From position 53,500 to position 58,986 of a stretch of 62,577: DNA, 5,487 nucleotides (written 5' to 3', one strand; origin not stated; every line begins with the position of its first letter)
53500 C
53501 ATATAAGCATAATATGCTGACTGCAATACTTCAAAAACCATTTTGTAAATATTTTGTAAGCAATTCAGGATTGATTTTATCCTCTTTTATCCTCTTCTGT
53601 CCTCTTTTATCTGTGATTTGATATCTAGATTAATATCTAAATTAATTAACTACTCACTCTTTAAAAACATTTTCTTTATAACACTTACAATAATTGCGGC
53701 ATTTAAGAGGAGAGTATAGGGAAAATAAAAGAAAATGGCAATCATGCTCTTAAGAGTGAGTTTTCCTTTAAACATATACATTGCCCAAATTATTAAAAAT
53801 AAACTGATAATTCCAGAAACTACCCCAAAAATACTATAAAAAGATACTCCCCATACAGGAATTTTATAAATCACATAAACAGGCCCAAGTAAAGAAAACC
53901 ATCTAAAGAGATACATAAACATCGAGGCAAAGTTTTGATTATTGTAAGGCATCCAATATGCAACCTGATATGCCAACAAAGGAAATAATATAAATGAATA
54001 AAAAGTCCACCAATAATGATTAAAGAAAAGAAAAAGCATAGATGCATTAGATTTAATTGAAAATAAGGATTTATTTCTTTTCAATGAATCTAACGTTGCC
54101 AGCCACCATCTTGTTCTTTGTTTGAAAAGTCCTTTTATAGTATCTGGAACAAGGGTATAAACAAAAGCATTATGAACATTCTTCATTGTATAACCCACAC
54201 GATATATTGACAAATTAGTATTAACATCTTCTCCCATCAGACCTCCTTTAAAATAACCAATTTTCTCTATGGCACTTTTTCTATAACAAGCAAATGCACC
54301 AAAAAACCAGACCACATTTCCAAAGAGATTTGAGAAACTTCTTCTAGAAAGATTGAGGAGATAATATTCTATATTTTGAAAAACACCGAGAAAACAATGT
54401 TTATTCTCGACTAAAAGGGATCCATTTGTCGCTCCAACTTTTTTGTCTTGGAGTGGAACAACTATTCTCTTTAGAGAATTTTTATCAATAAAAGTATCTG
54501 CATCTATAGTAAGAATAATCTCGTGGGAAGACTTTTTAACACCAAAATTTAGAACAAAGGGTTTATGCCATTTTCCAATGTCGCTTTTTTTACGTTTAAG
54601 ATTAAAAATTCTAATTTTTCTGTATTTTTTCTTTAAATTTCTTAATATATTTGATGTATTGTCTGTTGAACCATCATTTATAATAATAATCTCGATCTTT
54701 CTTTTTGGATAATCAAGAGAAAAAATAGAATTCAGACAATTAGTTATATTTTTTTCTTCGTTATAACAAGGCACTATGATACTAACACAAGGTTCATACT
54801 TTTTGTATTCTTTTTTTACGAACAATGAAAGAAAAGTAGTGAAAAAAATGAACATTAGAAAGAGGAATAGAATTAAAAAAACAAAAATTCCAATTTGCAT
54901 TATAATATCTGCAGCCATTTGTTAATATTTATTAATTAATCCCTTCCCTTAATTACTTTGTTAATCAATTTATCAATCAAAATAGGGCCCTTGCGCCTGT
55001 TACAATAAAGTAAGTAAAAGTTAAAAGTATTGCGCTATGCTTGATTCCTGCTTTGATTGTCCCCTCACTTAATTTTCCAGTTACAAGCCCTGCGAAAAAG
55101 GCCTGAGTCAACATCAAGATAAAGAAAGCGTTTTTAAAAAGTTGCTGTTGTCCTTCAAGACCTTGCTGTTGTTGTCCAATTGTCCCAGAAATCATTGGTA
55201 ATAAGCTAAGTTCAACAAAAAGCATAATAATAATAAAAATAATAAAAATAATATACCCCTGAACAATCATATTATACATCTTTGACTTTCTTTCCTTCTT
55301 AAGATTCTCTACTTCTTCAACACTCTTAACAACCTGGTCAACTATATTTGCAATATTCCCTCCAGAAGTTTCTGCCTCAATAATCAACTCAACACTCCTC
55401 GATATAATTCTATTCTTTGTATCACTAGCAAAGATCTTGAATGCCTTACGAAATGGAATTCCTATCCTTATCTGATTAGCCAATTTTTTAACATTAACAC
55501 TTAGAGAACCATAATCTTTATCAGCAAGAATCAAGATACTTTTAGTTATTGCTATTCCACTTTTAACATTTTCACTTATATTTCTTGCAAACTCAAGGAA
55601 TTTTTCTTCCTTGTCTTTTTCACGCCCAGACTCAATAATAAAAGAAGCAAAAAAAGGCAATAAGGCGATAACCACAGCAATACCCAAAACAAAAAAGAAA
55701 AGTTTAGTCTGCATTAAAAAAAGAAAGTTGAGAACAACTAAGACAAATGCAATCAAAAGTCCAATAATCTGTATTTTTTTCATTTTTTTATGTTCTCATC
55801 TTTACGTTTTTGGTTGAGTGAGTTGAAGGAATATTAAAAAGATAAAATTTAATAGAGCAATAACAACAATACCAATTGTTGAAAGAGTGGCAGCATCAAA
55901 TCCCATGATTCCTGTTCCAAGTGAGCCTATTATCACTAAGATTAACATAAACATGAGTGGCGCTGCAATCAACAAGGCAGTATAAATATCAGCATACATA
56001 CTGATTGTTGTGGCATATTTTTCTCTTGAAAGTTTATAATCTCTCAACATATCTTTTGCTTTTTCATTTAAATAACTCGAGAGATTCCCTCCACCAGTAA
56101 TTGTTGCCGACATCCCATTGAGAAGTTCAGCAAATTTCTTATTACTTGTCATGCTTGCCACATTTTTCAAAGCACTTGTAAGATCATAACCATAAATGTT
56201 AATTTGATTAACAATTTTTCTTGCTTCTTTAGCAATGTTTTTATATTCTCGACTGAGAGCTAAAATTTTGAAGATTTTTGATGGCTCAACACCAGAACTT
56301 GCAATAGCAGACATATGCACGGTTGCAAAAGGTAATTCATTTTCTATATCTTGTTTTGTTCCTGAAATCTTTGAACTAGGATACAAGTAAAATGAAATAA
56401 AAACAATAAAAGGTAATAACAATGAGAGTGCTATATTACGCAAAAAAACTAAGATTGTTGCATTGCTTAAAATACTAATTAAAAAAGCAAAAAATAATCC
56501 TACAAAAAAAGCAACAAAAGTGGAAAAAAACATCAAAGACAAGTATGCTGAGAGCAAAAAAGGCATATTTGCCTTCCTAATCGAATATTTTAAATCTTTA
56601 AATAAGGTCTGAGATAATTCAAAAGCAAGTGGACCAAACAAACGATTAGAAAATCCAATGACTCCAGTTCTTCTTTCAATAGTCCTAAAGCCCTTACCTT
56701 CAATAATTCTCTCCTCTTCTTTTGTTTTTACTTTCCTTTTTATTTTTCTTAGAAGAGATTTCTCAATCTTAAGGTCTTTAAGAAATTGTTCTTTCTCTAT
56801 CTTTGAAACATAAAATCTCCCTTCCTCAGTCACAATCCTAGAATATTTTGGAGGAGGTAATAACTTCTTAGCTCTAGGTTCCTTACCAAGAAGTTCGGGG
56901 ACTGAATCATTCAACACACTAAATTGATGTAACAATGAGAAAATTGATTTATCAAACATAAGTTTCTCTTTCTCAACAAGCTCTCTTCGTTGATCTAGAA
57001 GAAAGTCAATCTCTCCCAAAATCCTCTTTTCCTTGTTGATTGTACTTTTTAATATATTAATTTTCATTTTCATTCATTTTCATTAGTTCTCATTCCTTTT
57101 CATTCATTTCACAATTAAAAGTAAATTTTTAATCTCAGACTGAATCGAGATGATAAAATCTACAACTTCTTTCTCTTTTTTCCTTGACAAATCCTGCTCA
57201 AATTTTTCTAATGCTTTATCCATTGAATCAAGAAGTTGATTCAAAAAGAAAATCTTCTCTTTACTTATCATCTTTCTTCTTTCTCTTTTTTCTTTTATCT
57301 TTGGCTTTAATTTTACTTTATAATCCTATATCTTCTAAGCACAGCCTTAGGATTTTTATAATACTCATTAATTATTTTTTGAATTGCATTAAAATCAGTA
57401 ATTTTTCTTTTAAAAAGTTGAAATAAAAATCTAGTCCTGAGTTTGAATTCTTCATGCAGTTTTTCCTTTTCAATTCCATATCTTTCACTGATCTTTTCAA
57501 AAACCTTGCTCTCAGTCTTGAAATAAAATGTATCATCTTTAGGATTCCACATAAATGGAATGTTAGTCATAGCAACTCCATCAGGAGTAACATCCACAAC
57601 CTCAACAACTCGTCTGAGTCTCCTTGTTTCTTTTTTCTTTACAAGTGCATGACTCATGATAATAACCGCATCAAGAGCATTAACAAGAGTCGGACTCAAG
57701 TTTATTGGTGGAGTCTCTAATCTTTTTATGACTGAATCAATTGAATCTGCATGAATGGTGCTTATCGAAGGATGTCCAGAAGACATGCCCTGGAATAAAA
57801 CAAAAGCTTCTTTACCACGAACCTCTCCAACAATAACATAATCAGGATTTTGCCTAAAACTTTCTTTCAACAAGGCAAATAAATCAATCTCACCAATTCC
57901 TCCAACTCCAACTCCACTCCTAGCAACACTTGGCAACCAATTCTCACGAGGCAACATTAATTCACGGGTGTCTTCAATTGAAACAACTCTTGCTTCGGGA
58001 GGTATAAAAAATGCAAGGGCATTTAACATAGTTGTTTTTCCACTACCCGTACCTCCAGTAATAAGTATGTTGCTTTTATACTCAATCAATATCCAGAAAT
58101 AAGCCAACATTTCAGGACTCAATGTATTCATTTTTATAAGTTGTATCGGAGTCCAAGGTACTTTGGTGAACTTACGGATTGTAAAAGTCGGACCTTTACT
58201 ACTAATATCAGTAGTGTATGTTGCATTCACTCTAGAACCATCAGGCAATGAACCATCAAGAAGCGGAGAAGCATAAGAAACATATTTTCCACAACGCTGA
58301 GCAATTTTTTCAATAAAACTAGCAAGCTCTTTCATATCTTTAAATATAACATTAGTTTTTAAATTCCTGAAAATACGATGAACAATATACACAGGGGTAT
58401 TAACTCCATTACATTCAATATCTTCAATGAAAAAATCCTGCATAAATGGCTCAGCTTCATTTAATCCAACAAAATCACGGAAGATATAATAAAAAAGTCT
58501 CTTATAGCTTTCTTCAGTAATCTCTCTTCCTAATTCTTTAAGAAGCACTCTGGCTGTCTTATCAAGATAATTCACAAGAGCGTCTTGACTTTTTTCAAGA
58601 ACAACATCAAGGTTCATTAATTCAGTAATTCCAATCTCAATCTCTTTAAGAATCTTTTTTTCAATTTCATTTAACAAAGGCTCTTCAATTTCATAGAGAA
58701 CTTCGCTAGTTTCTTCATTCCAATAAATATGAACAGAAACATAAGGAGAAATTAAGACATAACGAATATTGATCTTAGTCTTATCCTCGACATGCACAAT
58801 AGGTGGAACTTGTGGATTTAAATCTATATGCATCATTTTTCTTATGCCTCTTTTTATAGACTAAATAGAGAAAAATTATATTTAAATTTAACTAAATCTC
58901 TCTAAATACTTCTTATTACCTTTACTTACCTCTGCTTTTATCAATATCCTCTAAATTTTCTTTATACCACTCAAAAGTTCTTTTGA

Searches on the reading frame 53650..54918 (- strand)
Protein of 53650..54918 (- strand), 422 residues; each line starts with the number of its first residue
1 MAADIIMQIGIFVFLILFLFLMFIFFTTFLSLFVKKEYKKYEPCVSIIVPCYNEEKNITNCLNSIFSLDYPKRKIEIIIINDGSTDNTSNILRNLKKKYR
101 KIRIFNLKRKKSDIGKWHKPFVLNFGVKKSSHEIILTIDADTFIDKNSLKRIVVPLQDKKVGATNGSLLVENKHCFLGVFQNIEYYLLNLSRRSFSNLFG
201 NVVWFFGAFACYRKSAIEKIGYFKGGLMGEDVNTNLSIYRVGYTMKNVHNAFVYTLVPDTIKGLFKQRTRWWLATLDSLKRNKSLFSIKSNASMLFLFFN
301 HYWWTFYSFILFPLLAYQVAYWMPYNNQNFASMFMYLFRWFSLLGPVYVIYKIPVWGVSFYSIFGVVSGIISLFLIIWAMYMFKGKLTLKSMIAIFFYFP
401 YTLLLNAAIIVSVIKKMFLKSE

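Call 26: search_protein_families(library=pfam, proteins=[window:53650-54918:-], max_evalue=0.001)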
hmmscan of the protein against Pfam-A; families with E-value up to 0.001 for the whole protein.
window:53650-54918:- (422 aa): 6 families
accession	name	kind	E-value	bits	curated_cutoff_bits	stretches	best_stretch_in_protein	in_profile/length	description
PF00535.33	Glycos_transf_2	-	9.3e-28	97.7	23.3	1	46-221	1-168/168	Glycosyl transferase family 2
PF13641.12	Glyco_tranf_2_3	-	1.8e-27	97.3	27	1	44-272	2-228/230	Glycosyltransferase like family 2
PF13632.12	Glyco_trans_2_3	-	2e-22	80.4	27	1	134-342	1-182/198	Glycosyl transferase family group 2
PF03142.21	Chitin_synth_2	-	2.5e-19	69.7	27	1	125-235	195-308/527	Chitin synthase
PF13506.12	Glyco_transf_21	-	1.1e-09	38.4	21.7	1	121-271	20-172/174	Glycosyl transferase family 21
PF10111.15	Glyco_tranf_2_2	-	2.6e-08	34.1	27.3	1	46-161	1-111/276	Glycosyltransferase like family 2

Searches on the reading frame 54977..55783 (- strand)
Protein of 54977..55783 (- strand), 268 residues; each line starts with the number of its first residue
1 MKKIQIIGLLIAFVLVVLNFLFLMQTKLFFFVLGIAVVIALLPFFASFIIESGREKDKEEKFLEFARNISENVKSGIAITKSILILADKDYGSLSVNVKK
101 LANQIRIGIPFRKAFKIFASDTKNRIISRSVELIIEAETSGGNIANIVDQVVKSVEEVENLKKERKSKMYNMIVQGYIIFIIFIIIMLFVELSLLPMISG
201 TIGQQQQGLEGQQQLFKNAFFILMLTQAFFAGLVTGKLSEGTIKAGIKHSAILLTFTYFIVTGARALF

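Call 26: search_protein_families(library=pfam, proteins=[window:54977-55783:-], max_evalue=0.001)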
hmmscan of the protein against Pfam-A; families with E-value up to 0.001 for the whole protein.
window:54977-55783:- (268 aa): 1 family
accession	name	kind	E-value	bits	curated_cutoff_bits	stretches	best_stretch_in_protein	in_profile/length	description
PF00482.28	T2SSF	-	9.5e-17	61.6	25.2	1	65-190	1-123/125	Type II secretion system (T2SS), protein F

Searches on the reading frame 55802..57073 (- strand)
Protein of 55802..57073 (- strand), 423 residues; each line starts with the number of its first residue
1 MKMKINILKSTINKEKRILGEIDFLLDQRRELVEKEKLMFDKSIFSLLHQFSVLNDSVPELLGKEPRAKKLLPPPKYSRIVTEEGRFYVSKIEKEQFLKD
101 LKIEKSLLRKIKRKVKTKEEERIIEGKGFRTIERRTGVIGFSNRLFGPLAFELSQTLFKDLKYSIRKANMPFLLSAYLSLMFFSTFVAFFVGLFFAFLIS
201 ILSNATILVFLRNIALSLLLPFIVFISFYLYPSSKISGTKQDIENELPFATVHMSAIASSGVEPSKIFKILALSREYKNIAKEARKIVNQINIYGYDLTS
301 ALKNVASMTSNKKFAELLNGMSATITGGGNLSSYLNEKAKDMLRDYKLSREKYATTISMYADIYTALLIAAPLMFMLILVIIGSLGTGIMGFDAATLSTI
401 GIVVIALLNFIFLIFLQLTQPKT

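Call 26: search_protein_families(library=pfam, proteins=[window:55802-57073:-], max_evalue=0.001)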
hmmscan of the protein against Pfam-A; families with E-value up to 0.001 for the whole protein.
window:55802-57073:- (423 aa): 1 family
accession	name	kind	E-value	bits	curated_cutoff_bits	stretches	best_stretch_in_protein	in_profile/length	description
PF00482.28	T2SSF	-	2.3e-16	60.3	25.2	1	253-378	4-124/125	Type II secretion system (T2SS), protein F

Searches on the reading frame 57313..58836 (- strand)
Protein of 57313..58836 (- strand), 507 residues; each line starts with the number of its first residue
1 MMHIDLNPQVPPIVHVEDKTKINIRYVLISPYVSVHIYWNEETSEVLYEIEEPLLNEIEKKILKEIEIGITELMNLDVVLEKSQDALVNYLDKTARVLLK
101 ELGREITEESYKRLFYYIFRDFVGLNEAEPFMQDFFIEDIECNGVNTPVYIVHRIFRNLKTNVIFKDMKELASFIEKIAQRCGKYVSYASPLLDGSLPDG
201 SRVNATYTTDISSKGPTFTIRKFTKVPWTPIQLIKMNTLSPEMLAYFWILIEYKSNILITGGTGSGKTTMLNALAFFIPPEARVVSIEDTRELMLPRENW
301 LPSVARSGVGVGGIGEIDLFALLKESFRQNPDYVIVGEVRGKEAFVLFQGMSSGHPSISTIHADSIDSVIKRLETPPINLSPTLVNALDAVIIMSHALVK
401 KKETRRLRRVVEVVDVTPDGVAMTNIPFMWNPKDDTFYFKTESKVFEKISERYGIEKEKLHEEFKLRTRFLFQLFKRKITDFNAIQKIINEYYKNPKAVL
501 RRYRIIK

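Call 26: search_protein_families(library=pfam, proteins=[window:57313-58836:-], max_evalue=0.001)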
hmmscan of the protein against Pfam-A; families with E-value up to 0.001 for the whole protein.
window:57313-58836:- (507 aa): 5 families
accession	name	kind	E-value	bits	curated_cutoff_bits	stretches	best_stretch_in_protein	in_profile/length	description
PF00437.27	T2SSE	-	7.9e-32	110.7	24.9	1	160-400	35-279/370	Type II/IV secretion system protein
PF23989.1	PilB3_C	-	4.1e-06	27.3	27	1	435-503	3-70/83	PilB3-like, C-terminal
PF13555.12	AAA_29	-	5.6e-05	23.2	27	1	252-282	20-50/61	P-loop containing region of AAA domain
PF13401.12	AAA_22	-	0.00051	20.8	27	0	253-279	4-30/130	AAA domain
PF01580.24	FtsK_SpoIIIE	-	0.00064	19.7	24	0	254-274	39-59/221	FtsK/SpoIIIE family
